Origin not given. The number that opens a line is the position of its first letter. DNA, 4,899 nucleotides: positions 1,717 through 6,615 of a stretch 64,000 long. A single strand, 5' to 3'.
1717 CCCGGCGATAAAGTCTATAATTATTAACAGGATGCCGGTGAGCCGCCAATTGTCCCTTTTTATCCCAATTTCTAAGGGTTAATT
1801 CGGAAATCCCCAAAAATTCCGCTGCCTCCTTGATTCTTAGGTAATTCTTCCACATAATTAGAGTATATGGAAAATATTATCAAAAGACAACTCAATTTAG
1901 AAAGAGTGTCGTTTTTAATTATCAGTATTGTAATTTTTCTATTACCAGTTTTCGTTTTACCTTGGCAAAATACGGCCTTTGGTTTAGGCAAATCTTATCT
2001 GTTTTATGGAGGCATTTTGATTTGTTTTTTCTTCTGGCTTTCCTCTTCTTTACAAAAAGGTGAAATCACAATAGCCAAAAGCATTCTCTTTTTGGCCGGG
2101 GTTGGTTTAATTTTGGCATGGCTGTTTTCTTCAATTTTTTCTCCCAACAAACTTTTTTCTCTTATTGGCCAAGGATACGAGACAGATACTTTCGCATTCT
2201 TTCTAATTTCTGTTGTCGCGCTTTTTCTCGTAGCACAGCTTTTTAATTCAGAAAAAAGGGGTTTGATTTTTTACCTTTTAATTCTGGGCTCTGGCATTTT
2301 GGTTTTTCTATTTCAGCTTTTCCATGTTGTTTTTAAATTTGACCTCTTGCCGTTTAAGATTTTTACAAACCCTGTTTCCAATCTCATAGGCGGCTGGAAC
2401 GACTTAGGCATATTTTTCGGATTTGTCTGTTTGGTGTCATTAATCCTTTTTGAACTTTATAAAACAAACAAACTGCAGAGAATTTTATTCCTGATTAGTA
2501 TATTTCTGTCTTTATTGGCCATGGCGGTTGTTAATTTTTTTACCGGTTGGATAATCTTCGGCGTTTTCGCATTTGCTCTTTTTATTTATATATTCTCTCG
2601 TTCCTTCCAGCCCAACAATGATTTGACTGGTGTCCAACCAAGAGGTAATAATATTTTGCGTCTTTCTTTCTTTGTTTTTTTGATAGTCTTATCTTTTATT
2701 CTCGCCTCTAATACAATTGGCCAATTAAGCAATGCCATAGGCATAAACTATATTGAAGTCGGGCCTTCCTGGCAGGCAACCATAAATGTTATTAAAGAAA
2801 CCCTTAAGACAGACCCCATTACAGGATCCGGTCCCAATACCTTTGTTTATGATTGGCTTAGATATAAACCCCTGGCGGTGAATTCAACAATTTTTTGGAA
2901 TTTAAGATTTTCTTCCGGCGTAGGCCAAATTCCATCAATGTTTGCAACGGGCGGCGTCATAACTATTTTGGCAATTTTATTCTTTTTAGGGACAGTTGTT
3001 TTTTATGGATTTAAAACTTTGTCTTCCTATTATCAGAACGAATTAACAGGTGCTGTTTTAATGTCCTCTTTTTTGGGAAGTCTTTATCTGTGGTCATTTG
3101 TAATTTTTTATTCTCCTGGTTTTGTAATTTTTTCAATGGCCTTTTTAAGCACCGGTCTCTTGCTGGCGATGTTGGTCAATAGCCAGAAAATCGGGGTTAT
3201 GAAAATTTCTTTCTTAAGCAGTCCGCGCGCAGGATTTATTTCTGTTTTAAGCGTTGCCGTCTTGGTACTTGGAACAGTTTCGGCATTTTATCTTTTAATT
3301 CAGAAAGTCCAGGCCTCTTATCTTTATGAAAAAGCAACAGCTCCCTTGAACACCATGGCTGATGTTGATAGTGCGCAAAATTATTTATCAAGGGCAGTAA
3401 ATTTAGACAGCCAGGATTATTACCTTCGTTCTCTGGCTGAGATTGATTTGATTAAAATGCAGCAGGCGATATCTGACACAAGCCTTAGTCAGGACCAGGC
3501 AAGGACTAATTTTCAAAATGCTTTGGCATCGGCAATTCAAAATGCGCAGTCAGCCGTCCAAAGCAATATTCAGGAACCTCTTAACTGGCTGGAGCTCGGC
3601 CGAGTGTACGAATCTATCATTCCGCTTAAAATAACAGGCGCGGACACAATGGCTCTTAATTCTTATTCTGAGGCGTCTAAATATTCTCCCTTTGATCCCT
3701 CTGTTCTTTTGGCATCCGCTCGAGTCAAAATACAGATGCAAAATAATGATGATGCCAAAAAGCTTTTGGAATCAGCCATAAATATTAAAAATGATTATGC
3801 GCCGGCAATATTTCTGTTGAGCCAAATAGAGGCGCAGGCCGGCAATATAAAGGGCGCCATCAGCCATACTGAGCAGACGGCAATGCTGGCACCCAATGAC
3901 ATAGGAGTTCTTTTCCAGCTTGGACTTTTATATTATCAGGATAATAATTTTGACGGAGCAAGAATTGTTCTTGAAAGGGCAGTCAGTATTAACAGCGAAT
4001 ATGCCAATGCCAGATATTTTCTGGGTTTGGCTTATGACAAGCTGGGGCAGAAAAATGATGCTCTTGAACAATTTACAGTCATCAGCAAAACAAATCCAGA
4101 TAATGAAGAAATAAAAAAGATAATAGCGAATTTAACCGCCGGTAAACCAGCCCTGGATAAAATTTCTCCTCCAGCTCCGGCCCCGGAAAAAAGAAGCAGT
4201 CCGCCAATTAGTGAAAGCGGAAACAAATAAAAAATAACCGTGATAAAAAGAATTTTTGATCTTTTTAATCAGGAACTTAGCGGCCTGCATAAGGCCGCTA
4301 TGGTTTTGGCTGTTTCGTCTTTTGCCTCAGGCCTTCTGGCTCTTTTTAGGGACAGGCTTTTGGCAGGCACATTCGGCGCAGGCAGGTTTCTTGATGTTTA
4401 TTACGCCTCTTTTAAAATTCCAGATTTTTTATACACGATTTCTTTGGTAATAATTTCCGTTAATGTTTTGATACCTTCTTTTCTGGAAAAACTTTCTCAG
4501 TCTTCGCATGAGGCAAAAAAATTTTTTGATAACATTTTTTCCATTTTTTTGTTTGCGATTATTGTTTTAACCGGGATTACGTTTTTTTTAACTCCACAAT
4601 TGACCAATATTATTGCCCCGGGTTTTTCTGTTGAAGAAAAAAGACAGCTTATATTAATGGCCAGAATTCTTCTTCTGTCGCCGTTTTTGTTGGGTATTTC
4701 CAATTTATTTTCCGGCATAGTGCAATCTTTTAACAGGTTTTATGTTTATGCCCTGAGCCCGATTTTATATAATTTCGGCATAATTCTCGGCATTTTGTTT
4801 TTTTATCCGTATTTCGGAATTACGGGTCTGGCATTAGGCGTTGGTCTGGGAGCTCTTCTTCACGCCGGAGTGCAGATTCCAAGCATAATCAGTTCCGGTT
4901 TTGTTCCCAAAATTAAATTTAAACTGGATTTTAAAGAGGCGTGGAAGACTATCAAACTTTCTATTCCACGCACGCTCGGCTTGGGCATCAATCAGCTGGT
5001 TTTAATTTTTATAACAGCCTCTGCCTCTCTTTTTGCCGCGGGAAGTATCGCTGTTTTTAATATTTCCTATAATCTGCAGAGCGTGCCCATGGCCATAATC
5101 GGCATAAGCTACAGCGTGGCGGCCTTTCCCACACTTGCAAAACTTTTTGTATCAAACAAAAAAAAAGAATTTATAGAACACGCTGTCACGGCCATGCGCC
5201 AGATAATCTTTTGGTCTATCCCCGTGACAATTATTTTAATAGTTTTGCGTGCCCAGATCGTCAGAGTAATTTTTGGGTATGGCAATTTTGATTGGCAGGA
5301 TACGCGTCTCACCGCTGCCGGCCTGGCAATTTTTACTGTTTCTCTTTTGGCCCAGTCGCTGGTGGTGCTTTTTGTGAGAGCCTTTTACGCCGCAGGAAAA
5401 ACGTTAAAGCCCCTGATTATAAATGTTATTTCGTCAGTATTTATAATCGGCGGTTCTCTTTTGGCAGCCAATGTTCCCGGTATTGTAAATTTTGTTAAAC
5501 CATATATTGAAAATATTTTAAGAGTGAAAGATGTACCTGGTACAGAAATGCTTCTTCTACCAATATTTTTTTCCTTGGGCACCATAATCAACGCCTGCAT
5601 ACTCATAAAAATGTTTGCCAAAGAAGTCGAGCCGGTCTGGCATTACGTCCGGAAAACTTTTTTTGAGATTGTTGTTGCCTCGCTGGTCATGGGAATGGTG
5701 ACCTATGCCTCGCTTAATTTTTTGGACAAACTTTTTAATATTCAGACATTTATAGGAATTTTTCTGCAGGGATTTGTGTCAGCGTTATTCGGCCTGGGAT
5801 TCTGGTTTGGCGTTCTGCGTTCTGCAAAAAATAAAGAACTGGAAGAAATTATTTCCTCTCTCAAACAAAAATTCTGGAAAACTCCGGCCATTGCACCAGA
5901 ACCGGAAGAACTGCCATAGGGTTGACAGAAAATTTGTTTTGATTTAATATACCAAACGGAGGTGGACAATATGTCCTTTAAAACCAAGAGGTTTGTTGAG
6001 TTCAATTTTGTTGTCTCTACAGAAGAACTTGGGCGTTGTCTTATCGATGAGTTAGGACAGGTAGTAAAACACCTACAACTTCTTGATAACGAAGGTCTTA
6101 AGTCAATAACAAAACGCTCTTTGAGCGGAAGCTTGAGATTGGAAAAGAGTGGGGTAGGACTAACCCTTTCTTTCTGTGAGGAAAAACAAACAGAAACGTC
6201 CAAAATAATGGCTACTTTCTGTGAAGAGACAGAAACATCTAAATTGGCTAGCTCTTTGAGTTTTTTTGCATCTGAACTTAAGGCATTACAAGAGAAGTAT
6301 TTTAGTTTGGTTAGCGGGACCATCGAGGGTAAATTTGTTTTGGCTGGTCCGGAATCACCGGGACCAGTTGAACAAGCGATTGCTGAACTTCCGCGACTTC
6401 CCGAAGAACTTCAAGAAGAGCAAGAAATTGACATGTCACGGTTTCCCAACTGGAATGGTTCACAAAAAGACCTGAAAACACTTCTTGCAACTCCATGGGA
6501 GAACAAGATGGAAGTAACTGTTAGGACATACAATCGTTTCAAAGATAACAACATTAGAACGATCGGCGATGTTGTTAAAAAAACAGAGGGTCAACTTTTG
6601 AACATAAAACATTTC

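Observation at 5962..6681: Stand-alone protein with an RNA polymerase alpha-CTD-like domain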

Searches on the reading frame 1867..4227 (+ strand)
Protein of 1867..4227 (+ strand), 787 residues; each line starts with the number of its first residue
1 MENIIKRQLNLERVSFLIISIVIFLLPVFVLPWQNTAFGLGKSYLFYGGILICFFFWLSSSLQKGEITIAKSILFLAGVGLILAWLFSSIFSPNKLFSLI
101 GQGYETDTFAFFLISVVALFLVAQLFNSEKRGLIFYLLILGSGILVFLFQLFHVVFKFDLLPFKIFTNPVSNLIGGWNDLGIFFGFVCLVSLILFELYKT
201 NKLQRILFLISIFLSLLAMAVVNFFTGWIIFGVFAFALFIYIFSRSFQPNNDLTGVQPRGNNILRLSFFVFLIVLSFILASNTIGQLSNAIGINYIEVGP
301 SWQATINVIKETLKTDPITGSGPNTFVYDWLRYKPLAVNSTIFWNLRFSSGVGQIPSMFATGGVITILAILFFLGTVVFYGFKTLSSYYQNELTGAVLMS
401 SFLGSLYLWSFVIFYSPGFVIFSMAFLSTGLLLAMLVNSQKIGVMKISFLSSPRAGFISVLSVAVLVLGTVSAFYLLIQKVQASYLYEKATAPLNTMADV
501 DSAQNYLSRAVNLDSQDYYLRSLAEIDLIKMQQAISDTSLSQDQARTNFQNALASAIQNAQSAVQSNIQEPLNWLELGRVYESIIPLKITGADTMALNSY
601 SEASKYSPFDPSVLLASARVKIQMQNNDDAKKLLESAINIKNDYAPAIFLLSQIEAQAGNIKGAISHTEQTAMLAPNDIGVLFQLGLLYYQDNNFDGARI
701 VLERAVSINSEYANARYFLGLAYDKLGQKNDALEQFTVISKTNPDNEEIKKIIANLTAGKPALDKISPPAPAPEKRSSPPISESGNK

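Call 6: search_protein_families(library=pfam, proteins=[window:1867-4227:+], max_evalue=0.001)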
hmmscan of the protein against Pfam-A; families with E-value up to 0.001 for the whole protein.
window:1867-4227:+ (787 aa): 13 families
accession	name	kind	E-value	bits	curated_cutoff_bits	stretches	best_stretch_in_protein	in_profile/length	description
PF14559.12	TPR_19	-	1.8e-16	60.6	25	2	701-756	13-68/68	Tetratricopeptide repeat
PF07719.23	TPR_2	-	2.6e-14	52.5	27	0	681-711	3-33/34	Tetratricopeptide repeat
PF13181.12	TPR_8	-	5.5e-12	45.3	25.7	0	681-711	3-33/34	Tetratricopeptide repeat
PF13428.12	TPR_14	-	3.1e-09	37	23.5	0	681-720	3-42/44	Tetratricopeptide repeat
PF12895.13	ANAPC3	-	1.5e-07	32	27.2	1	659-734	3-77/82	Anaphase-promoting complex, cyclosome, subunit 3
PF13174.12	TPR_6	-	6.1e-07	30.1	26.3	0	681-706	2-27/33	Tetratricopeptide repeat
PF13414.12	TPR_11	-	1.2e-06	28.5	26.8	1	686-727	1-42/42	TPR repeat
PF13432.12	TPR_16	-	1.3e-06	29.1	32.7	1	684-737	2-55/65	Tetratricopeptide repeat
PF23914.1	TPR_CcmH_CycH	-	1.9e-05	25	42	1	564-676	43-152/158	Cytochrome c-type biogenesis protein H TPR domain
PF13371.12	TPR_9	-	4.6e-05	23.8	35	0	659-711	9-61/73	Tetratricopeptide repeat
PF13424.12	TPR_12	-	5.4e-05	23.7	30.1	0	683-736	7-68/77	Tetratricopeptide repeat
PF00515.34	TPR_1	-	5.4e-05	23.3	27.8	0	713-736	1-24/34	Tetratricopeptide repeat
PF25063.1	ARM_TT21_C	-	0.00034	21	35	0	686-737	102-153/209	Tetratricopeptide repeat protein 21 C-terminal ARM domain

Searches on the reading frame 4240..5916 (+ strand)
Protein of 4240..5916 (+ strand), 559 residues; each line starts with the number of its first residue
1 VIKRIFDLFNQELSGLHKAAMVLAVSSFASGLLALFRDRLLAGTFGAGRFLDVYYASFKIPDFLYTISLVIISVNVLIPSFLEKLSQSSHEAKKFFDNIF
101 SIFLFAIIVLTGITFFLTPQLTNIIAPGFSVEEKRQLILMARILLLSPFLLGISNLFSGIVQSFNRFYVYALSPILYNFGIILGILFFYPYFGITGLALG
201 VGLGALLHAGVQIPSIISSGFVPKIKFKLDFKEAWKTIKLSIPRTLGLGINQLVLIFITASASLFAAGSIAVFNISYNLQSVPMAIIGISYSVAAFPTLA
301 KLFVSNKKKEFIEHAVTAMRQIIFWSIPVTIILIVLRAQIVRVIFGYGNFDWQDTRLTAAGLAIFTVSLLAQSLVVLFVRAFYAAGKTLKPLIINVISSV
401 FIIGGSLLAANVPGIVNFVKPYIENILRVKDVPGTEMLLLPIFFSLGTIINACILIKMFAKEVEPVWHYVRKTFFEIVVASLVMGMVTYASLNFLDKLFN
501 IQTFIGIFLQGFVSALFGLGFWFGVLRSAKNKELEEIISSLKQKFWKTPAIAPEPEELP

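Call 6: search_protein_families(library=pfam, proteins=[window:4240-5916:+], max_evalue=0.001)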
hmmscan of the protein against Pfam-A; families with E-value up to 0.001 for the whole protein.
window:4240-5916:+ (559 aa): 1 family
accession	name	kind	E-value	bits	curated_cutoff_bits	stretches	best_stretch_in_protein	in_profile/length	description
PF03023.19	MurJ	-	7.6e-65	219.7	27.4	1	42-412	2-374/451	Lipid II flippase MurJ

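Call 18: find_related_loci(query=window:4240-5916:+, collection=genome_contigs, flank=6000)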
Query window:4240-5916:+ (559 aa) in genome_contigs; peptide patterns used: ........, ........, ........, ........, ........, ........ (x = any residue, [..] = any of these).
234 stretches matched a pattern; 2 encode a relative of the query (tblastn E <= 1e-3); 2 distinct loci.
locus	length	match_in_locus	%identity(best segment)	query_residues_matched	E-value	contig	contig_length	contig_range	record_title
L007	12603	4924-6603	56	1-558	0e+0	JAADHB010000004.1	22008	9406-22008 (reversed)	MAG: bacterium isolate M_MetaBat.155 contig-127_9509, whole genome shotgun sequence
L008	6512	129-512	51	432-558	1e-35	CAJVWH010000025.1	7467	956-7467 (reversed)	TPA_asm: uncultured bacterium isolate DRR093004_bin.40_MetaBAT_v2.12.1_MAG genome assembly, contig: NODE_5307_length_746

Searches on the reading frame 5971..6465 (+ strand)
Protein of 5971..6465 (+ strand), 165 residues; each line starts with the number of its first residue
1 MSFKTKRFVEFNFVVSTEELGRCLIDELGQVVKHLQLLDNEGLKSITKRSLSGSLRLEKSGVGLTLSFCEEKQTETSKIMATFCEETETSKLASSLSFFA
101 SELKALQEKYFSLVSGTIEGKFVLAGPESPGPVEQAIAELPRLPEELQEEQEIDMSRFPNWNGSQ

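Call 33: find_homologous_proteins(query=window:5971-6465:+, max_evalue=10)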
Query window:5971-6465:+ (165 aa): 1 proteins with E <= 10 among 60 candidates.
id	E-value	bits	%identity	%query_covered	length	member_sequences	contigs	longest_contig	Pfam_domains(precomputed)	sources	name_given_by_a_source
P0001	5.7e-99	346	100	100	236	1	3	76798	PF03118.22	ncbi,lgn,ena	-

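Call 47: search_solved_structures(query=window:5971-6465:+, max_evalue=10, show_alignments=5)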
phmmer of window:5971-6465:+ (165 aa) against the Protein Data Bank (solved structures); distinct sequences matched with E-value up to 10: 1.
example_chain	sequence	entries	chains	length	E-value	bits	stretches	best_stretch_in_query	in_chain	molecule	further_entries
3um3_B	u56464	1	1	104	0.43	14.1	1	122-164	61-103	Charged multivesicular body protein 4b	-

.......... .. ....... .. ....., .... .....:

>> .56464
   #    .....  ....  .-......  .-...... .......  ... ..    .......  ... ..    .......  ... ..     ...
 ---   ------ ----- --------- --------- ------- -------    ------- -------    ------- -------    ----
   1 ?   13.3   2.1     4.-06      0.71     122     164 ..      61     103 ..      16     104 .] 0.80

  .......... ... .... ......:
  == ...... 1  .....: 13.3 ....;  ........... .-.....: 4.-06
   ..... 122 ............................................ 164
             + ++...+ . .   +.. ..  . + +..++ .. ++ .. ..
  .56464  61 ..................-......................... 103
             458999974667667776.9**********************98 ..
